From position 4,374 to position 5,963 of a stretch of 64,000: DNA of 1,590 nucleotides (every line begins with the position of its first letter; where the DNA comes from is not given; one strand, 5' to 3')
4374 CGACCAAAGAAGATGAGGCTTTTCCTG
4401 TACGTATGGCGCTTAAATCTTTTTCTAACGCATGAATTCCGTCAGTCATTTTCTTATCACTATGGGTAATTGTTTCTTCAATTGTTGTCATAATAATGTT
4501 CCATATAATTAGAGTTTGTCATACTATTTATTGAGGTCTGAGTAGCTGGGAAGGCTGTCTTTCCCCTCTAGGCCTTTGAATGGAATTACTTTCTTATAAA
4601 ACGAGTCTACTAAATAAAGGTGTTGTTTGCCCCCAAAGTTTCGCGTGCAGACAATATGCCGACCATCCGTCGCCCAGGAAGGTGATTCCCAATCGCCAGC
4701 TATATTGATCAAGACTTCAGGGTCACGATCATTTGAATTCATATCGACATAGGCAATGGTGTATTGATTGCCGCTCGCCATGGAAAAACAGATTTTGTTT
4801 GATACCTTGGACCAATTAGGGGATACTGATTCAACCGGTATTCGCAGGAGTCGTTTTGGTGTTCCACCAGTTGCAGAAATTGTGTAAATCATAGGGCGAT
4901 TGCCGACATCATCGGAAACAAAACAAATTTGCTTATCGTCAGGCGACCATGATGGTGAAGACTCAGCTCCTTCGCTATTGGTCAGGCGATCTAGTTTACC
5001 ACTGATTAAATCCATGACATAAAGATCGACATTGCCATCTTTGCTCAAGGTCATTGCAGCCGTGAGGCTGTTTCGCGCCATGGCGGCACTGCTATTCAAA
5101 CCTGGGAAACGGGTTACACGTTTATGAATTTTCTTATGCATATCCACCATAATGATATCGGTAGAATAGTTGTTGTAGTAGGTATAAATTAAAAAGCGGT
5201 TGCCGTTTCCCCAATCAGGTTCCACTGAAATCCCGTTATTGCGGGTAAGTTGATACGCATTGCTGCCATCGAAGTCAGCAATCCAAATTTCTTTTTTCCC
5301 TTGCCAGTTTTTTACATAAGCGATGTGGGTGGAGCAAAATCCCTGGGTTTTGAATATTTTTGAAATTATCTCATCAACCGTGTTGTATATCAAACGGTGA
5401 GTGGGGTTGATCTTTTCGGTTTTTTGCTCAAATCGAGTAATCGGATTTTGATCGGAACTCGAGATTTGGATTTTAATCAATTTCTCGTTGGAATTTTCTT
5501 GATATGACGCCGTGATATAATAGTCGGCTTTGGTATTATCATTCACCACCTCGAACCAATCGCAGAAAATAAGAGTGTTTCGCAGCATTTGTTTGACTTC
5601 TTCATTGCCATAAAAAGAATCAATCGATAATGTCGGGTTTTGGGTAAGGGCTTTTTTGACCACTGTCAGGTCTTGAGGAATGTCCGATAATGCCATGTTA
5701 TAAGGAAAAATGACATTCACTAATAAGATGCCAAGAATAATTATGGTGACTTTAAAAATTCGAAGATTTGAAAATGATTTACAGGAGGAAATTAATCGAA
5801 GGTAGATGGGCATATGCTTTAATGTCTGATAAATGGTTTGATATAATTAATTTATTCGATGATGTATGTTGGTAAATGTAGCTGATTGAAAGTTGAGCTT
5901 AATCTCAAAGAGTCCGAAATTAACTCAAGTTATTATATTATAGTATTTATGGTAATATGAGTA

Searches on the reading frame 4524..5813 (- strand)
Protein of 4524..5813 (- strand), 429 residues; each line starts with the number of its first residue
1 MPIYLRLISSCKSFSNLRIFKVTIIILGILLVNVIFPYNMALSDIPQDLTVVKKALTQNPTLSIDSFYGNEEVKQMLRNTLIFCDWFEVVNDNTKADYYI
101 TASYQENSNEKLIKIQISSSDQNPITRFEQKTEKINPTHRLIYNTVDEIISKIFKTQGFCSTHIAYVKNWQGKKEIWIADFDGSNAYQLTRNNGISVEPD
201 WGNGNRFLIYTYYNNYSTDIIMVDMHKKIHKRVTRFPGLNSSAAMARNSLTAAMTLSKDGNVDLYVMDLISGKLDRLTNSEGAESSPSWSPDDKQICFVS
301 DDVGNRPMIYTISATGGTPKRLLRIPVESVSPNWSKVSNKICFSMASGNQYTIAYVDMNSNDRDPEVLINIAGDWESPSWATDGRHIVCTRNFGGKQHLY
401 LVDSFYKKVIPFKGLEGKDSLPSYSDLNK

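Call 67: search_protein_families(library=ncbifam, proteins=[window:4524-5813:-], max_evalue=1e-10)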
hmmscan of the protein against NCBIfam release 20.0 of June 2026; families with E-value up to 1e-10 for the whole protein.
window:4524-5813:- (429 aa): 4 families
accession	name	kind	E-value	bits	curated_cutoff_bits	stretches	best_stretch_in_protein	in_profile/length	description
TIGR02800.1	propeller_TolB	equivalog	1.3e-62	212.1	343.15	1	93-423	85-416/418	Tol-Pal system beta propeller repeat protein TolB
NF002183.0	PRK01029.1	equivalog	5.4e-34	117.9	405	1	73-409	59-407/429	Tol-Pal system protein TolB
NF003124.0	PRK04043.1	equivalog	8.4e-19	67.7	428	1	88-401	65-396/419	Tol-Pal system protein TolB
NF053518.1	DipepPtdsDpp5Prph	equivalog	1.5e-12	46.8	900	0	257-301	222-267/655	dipeptidyl-peptidase Dpp5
